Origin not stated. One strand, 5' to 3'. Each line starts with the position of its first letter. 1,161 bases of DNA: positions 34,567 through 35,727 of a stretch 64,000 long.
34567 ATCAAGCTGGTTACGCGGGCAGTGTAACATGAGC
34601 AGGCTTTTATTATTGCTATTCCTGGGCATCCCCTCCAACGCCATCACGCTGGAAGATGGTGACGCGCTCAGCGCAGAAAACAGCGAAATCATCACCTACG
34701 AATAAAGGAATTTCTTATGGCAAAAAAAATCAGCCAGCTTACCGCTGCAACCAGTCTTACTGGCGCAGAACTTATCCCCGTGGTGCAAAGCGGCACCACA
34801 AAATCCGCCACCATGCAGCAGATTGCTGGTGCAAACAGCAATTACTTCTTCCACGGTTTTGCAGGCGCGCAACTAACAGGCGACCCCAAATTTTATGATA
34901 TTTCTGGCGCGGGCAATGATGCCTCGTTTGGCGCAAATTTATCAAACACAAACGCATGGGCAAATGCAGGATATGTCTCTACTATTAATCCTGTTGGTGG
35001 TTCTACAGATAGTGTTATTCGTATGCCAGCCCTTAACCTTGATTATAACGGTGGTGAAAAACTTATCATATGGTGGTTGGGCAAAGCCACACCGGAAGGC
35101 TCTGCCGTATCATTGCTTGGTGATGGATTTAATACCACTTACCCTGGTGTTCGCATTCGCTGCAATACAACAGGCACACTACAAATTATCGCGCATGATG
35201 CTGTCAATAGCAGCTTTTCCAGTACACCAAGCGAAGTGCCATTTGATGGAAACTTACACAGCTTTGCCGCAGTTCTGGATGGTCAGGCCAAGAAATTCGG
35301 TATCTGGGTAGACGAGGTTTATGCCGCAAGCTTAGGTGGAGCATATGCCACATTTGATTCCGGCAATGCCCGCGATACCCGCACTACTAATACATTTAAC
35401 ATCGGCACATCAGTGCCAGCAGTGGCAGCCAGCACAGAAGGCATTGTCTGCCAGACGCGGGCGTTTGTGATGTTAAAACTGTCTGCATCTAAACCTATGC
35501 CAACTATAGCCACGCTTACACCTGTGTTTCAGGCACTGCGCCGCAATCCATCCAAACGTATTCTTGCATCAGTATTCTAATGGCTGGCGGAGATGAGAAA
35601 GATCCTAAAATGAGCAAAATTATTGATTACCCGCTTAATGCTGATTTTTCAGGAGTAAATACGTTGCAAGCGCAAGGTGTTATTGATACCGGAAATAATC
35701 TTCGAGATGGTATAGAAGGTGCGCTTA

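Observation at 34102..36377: Orphan phage-type receptor-binding and polysaccharide-lyase cassette, bracketed by palindromic elements and abutting an exopolysaccharide locus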

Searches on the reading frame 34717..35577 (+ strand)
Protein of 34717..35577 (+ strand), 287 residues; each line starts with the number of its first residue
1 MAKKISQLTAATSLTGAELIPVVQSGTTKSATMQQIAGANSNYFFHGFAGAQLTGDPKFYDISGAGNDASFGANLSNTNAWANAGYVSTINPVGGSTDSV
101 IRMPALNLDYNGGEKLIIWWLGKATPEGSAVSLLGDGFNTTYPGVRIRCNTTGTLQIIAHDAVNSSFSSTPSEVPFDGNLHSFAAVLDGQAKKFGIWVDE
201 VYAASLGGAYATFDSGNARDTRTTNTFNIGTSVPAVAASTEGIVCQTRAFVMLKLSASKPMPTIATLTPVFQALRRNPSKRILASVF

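Call 3: search_protein_families(library=pfam, proteins=[window:34717-35577:+], max_evalue=1)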
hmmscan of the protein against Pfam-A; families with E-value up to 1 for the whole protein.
window:34717-35577:+ (287 aa): 1 family
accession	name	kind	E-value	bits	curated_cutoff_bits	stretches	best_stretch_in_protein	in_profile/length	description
PF00553.25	CBM_2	-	0.05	14.4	24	1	74-142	4-70/101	Cellulose binding domain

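Call 4: search_protein_families(library=phrogs, proteins=[window:34717-35577:+], max_evalue=1)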
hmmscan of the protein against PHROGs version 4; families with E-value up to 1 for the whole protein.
window:34717-35577:+ (287 aa): 1 family
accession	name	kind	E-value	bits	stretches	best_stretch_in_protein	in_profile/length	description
phrog_21514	-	unknown function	0.29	12.3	1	177-213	36-72/79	-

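Call 7: find_homologous_proteins(query=window:34717-35577:+)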
Query window:34717-35577:+ (287 aa): 94 proteins with E <= 0.001 among 1305 candidates.
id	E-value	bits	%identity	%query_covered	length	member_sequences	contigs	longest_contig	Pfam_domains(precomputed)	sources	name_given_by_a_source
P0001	9.8e-185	630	100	100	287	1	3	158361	-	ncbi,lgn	ncbi:MAG: hypothetical protein ACK502_04630 [Alphaproteobacteria bacterium]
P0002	5.2e-167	572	90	100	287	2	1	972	-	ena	-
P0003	4.2e-164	562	89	100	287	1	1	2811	-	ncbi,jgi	jgi:hypothetical protein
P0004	1.2e-160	551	85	100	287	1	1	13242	-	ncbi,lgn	-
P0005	9.4e-160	548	86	100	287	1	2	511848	-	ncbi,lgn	-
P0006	2.6e-127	442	79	85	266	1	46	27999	-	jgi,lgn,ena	jgi:hypothetical protein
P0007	5.3e-122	424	67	99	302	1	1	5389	-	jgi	jgi:hypothetical protein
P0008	1.1e-92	328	62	85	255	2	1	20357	-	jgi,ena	-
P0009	1.5e-91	324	58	100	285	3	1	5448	-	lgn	-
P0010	3.2e-89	317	57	89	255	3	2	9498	-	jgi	jgi:hypothetical protein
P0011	4.3e-89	316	56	100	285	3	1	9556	-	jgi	jgi:hypothetical protein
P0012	4.8e-87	310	51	99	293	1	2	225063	-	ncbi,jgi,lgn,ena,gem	-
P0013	7.2e-87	309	55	92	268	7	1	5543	-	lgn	-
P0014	1.8e-86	308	57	90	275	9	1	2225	-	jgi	jgi:hypothetical protein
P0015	9.4e-85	302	58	85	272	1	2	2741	-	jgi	jgi:hypothetical protein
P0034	2.2e-76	275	52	85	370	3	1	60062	-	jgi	jgi:hypothetical protein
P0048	1.5e-71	259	43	85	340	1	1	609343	-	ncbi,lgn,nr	ncbi:MAG TPA: hypothetical protein VFT64_05020 [Rickettsiales bacterium]|nr:hypothetical protein [Ri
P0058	7.5e-68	247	52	86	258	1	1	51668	-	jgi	jgi:hypothetical protein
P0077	2.2e-61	225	49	91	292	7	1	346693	-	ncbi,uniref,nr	ncbi:hypothetical protein [Nitrosospira multiformis]|uniref:hypothetical protein n=1 Tax=Nitrosospir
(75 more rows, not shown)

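Call 8: find_encoding_contigs(protein=P0034, flank=10000, max_places=2)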
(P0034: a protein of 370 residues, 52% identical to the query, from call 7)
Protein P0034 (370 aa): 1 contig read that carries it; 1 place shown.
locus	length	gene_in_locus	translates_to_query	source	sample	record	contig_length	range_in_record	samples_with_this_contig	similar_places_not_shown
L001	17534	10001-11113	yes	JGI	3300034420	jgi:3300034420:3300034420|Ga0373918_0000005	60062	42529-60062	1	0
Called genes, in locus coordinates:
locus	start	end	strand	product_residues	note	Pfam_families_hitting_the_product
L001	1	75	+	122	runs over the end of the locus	-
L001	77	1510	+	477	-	PF11134:Phage_stabilise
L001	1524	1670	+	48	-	-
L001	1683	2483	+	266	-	PF13884:Peptidase_S74 (weak)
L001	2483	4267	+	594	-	-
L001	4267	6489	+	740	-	-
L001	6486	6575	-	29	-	-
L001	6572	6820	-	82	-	-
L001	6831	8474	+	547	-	-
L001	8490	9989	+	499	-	PF10983:DUF2793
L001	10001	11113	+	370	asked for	-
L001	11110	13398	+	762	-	PF14099:Polysacc_lyase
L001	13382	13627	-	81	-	-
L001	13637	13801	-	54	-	-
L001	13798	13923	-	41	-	-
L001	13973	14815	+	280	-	PF00959:Phage_lysozyme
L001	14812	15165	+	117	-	-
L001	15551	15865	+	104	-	-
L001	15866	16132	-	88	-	PF00196:GerE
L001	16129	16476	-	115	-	PF12802:MarR_2 (faint), PF13463:HTH_27 (weak)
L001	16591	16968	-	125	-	PF25176:DUF7831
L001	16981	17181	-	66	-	-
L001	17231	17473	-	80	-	-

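Call 9: find_encoding_contigs(protein=P0005, flank=10000, max_places=2)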
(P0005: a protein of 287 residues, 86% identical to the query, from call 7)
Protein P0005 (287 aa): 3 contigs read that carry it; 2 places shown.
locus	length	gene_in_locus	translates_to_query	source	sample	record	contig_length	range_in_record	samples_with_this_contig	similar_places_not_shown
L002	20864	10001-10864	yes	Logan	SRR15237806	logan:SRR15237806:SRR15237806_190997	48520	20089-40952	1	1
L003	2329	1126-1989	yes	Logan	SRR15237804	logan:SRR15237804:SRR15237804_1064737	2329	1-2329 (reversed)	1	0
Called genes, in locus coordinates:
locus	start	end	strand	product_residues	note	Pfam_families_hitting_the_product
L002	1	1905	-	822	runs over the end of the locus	PF27097:VirB4_TrbE_N, PF03135:CagE_TrbE_VirB, PF12846:AAA_10 (faint), PF19044:P-loop_TraG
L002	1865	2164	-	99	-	PF05101:VirB3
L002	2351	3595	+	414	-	PF00070:Pyr_redox (faint), PF00890:FAD_binding_2 (weak), PF01266:DAO, PF03486:HI0933_like (faint), PF07992:Pyr_redox_2 (faint), PF13450:NAD_binding_8 (weak)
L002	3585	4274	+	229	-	PF14378:PAP2_3 (weak), PF01569:PAP2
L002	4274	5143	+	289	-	PF00561:Abhydrolase_1, PF12146:Hydrolase_4, PF12697:Abhydrolase_6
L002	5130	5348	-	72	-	-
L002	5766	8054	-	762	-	PF03190:Thioredox_DsbH, PF13899:Thioredoxin_7 (weak)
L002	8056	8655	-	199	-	PF00293:NUDIX (weak)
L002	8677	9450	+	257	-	PF00459:Inositol_P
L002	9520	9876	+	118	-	-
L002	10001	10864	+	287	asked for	-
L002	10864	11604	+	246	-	PF14099:Polysacc_lyase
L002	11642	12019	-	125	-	-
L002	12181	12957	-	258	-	PF03808:Glyco_tran_WecG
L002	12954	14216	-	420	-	PF02350:Epimerase_2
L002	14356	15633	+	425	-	PF02706:Wzz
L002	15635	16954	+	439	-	PF10082:BBP2_2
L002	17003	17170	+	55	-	-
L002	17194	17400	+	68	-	PF00313:CSD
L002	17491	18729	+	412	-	PF00270:DEAD, PF04851:ResIII (faint), PF00271:Helicase_C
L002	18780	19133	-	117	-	PF01042:Ribonuc_L-PSP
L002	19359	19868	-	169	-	PF00494:SQS_PSY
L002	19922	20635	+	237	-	PF00081:Sod_Fe_N, PF02777:Sod_Fe_C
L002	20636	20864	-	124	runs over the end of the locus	-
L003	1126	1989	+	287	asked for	-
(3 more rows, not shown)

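Call 11: find_encoding_contigs(protein=P0012, flank=10000, max_places=2)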
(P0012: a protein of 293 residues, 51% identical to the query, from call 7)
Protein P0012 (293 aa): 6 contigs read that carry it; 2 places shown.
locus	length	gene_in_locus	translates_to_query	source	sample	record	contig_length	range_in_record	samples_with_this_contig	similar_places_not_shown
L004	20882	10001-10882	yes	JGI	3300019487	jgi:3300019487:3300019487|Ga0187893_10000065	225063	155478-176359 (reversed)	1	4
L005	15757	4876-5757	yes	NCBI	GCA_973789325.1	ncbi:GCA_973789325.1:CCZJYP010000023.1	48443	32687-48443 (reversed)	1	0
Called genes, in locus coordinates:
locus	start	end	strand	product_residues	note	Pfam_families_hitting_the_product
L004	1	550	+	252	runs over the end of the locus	PF01522:Polysacc_deac_1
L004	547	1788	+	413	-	PF03721:UDPG_MGDP_dh_N, PF00984:UDPG_MGDP_dh, PF03720:UDPG_MGDP_dh_C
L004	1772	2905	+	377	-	-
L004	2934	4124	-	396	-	-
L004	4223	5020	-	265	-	PF03808:Glyco_tran_WecG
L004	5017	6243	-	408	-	PF02350:Epimerase_2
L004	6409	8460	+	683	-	PF10609:ParA, PF13614:AAA_31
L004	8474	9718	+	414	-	PF10082:BBP2_2, PF13505:OMP_b-brl (weak)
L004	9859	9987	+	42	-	-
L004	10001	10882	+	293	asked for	-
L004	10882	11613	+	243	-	PF14099:Polysacc_lyase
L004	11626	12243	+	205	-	-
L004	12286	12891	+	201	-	PF01569:PAP2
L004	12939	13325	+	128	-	PF04266:ASCH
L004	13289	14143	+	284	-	-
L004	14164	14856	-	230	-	-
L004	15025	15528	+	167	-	PF05974:DUF892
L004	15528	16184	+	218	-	-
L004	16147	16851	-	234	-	PF03372:Exo_endo_phos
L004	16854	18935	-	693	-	PF00614:PLDc (weak), PF13091:PLDc_2, PF09335:VTT_dom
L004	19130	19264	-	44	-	-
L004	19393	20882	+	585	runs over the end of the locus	PF11896:GlgE_dom_N_S, PF21702:GLGE_C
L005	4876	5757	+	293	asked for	-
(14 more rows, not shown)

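Call 12: find_encoding_contigs(protein=P0048, flank=10000, max_places=1)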
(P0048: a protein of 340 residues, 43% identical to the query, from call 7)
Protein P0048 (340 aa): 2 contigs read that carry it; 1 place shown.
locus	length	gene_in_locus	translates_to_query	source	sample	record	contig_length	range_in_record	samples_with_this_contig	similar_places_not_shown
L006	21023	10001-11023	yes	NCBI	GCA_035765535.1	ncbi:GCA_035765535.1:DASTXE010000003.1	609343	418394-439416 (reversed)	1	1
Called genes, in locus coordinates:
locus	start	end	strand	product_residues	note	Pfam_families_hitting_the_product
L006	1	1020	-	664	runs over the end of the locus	PF07715:Plug, PF00593:TonB_dep_Rec_b-barrel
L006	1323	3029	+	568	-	-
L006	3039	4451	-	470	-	PF02321:OEP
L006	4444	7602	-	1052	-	PF00873:ACR_tran, PF03176:MMPL, PF02355:SecD_SecF_C (weak)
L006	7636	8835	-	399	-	PF25917:BSH_RND, PF25973:BSH_CzcB, PF25876:HH_MFP_RND, PF25944:Beta-barrel_RND, PF25954:Beta-barrel_RND_2, PF25967:RND-MFP_C, PF25989:YknX_C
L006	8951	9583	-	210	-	PF00440:TetR_N, PF16925:TetR_C_13 (weak)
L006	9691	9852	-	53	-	-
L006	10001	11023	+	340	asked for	-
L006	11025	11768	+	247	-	PF14099:Polysacc_lyase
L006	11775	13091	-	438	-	PF13328:HD_4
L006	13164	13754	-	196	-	PF02630:SCO1-SenC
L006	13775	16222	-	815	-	PF01011:PQQ, PF13360:PQQ_2 (weak)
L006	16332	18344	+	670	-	PF07715:Plug, PF00593:TonB_dep_Rec_b-barrel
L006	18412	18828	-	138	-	-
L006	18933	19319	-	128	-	-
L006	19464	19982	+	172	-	PF05981:CreA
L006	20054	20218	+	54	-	PF04964:Flp_Fap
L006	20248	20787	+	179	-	PF10469:AKAP7_NLS (weak), PF02834:LigT_PEase (faint), PF13563:2_5_RNA_ligase2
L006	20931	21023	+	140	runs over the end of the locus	-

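Call 16: search_solved_structures(query=window:34717-35577:+, max_evalue=10, show_alignments=2)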
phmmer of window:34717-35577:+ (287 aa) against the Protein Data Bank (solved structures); distinct sequences matched with E-value up to 10: 2.
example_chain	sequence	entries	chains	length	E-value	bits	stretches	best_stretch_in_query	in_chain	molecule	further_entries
5oql_D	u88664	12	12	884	0.68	12.3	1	89-197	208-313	Utp4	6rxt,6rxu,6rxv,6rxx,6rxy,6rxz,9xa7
5n1a_A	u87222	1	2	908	0.71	12.3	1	89-197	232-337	utp4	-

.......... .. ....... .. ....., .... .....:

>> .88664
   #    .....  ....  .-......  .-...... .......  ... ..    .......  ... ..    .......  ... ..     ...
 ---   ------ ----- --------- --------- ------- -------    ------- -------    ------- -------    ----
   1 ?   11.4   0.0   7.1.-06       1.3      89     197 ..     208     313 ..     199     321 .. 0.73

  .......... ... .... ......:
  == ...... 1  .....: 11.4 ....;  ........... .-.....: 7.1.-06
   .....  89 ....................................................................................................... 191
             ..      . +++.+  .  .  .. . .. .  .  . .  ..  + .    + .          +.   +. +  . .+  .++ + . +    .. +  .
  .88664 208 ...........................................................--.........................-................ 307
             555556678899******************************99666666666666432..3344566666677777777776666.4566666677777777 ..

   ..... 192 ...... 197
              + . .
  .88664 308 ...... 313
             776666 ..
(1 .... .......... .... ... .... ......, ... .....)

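Call 26: find_related_loci(query=A1, collection=viral_contigs, flank=10000)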
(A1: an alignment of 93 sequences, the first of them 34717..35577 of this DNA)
Query A1 (287 aa) in viral_contigs; peptide patterns used: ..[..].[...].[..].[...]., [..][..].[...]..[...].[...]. (x = any residue, [..] = any of these).
28 stretches matched a pattern; 19 encode a relative of the query (tblastn E <= 1e-3); 19 distinct loci.
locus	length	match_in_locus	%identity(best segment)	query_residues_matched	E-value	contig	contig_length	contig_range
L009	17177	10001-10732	52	39-282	1e-83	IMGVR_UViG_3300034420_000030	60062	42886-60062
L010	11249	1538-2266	57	40-282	5e-83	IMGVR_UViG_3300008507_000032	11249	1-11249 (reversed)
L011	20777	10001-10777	51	35-287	2e-80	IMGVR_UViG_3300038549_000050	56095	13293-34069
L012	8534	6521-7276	49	30-284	1e-78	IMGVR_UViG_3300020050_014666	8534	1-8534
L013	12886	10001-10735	56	43-287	6e-78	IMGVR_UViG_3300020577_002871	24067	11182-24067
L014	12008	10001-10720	51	43-284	6e-78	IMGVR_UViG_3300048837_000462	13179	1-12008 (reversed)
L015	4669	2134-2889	49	30-284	1e-77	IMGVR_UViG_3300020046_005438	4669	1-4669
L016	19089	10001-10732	50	45-287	2e-76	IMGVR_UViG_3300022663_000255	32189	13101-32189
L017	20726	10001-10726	52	40-287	1e-74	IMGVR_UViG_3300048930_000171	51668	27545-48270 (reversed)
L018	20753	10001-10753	50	36-287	6e-73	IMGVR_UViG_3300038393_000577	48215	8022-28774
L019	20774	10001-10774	48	25-287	5e-70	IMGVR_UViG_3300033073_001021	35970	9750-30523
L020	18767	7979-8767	48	22-287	1e-68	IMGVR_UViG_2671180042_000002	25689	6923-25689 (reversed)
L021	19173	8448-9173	50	43-287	1e-68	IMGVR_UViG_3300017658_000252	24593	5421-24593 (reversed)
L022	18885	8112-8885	50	29-287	1e-67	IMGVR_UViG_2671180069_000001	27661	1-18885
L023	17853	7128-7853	50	43-287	2e-67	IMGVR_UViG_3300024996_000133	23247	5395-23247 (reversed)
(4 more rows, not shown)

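Call 28: predict_structure(alignment_id=A1)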
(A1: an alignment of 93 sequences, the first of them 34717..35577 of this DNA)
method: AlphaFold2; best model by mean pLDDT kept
length: 287 residues; sequences in the alignment: 93
mean_pLDDT: 91.4   pTM: 0.85
mean pLDDT of the five models: 91.4, 91.1, 91.1, 90.2, 89.7
residues with pLDDT >= 90: 233; 70-90: 26; 50-70: 24; < 50: 4
segments of 3 or more residues with pLDDT < 50: 1-4
pLDDT, mean of each block of 10 residues (from residue 1): 50 61 75 67 97 96 96 96 97 85 98 98 95 96 98 97 96 97 98 98 96 96 98 94 96 97 98 97 85
secondary structure, 60 per line:
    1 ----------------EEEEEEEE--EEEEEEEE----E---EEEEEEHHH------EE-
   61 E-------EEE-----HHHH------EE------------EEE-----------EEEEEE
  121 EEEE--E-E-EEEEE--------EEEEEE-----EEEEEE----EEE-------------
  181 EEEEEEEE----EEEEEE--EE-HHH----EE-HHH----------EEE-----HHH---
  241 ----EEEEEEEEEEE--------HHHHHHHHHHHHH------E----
elements in order: E17-24 E27-34 E43-48 E69-71 H77-80 E101-103 E115-124 E131-135 E144-149 E155-160 E165-167 E181-188 E193-198 E227-229 E245-255 H264-276

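Call 30: find_encoding_contigs(protein=P0058, flank=10000, max_places=1)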
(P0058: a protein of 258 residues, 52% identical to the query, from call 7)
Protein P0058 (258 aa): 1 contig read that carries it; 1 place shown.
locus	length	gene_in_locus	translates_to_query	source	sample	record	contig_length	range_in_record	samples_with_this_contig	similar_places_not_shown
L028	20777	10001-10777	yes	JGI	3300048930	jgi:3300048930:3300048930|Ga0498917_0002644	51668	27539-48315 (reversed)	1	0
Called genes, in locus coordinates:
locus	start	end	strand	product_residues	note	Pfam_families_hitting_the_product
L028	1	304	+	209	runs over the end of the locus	-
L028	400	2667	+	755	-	-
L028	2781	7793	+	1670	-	-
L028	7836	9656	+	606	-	-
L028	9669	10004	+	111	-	-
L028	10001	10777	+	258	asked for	-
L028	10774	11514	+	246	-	PF14099:Polysacc_lyase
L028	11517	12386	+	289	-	-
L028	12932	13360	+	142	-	-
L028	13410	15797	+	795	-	-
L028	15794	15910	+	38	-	-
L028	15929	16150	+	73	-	-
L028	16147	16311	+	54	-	-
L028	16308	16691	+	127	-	PF18925:DUF5675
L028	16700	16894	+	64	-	-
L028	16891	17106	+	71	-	-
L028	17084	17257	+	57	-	-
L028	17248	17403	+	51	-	-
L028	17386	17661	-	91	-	-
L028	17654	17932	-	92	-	-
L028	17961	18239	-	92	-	-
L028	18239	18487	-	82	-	-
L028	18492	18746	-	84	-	-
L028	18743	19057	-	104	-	-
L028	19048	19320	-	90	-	-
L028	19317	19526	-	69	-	-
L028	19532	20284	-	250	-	-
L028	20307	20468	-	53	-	-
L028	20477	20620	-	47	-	-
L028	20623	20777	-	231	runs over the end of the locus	-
